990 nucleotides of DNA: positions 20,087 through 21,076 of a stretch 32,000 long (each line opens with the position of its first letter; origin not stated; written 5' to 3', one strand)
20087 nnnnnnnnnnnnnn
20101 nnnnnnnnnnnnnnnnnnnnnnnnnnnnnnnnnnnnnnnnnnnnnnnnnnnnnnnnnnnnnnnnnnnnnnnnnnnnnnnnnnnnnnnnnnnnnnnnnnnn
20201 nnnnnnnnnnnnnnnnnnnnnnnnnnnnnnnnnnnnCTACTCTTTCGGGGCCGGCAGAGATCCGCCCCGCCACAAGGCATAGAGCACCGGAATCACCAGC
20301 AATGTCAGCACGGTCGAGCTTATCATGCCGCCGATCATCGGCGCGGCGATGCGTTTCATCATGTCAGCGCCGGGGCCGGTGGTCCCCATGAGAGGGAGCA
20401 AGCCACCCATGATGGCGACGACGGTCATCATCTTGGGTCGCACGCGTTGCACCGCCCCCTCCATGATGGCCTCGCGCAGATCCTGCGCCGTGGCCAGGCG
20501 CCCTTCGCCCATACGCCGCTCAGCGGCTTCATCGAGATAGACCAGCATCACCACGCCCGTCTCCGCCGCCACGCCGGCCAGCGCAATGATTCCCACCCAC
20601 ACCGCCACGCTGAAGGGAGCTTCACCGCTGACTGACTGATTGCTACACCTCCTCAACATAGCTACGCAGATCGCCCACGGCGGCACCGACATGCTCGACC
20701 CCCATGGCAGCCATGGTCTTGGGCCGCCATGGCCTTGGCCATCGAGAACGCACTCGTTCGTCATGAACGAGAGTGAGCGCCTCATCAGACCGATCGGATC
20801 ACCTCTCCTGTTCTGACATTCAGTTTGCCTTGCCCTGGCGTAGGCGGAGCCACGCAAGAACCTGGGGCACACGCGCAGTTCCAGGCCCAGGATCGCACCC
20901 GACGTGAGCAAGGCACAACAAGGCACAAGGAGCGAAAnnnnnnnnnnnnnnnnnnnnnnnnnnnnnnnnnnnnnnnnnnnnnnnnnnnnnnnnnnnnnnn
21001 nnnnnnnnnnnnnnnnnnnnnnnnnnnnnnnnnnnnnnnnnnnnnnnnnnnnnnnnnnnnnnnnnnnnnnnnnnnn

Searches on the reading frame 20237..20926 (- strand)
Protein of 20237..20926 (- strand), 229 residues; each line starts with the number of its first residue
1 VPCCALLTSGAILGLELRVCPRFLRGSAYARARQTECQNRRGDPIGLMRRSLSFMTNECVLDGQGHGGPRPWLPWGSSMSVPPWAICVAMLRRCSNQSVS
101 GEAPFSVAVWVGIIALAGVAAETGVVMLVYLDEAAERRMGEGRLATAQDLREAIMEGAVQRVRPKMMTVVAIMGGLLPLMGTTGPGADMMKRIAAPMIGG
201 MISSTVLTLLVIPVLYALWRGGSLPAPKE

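Call 4: search_protein_families(library=ncbifam, proteins=[window:20237-20926:-], max_evalue=0.01)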
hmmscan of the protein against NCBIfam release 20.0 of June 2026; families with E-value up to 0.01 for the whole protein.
window:20237-20926:- (229 aa): 11 families
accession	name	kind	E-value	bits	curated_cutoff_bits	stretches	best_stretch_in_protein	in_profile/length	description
TIGR00914.1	2A0601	subfamily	1.4e-34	119.1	701.45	1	103-219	928-1035/1051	CusA/CzcA family heavy metal efflux RND transporter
NF033617.1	RND_permease_2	subfamily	9.5e-20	70.2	1250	1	83-218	884-1006/1009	multidrug efflux RND transporter permease subunit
NF000282.2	RND_permease_1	subfamily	4.9e-16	57.9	1250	1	102-218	919-1026/1029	multidrug efflux RND transporter permease subunit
NF007798.0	PRK10503.1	equivalog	2.3e-15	55.3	1584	1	106-219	917-1022/1040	MdtB/MuxB family multidrug efflux RND transporter permease subunit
NF007905.0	PRK10614.1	equivalog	3.1e-15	55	1774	1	102-217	899-1006/1025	multidrug efflux RND transporter permease subunit MdtC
TIGR00915.1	2A0602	subfamily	1.5e-14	52.9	940.35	1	105-218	922-1027/1050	efflux RND transporter permease subunit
NF007842.1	PRK10555.1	equivalog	3.8e-12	44.9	1854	1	107-220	923-1027/1036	multidrug efflux RND transporter permease AcrD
NF007133.0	PRK09579.1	equivalog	1.1e-10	39.7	1763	1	101-218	892-1001/1017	multidrug efflux RND transporter permease subunit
NF011706.2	PRK15127.1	equivalog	2.4e-10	38.9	2150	1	107-219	925-1029/1049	multidrug efflux RND transporter permease subunit AcrB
NF007131.0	PRK09577.1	equivalog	4e-10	38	1768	1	104-217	916-1020/1045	multidrug efflux RND transporter permease subunit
NF000037.1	RND_perm_OqxB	exception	9.5e-08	30.3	2200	1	106-219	930-1034/1050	multidrug efflux RND transporter permease subunit OqxB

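Call 5: search_protein_families(library=pfam, proteins=[window:20237-20926:-], max_evalue=0.01)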
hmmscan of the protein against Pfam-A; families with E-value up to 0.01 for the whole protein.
window:20237-20926:- (229 aa): 1 family
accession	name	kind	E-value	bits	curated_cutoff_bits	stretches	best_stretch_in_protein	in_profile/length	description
PF00873.25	ACR_tran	-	8.8e-26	90.4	28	1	102-218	911-1019/1021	AcrB/AcrD/AcrF family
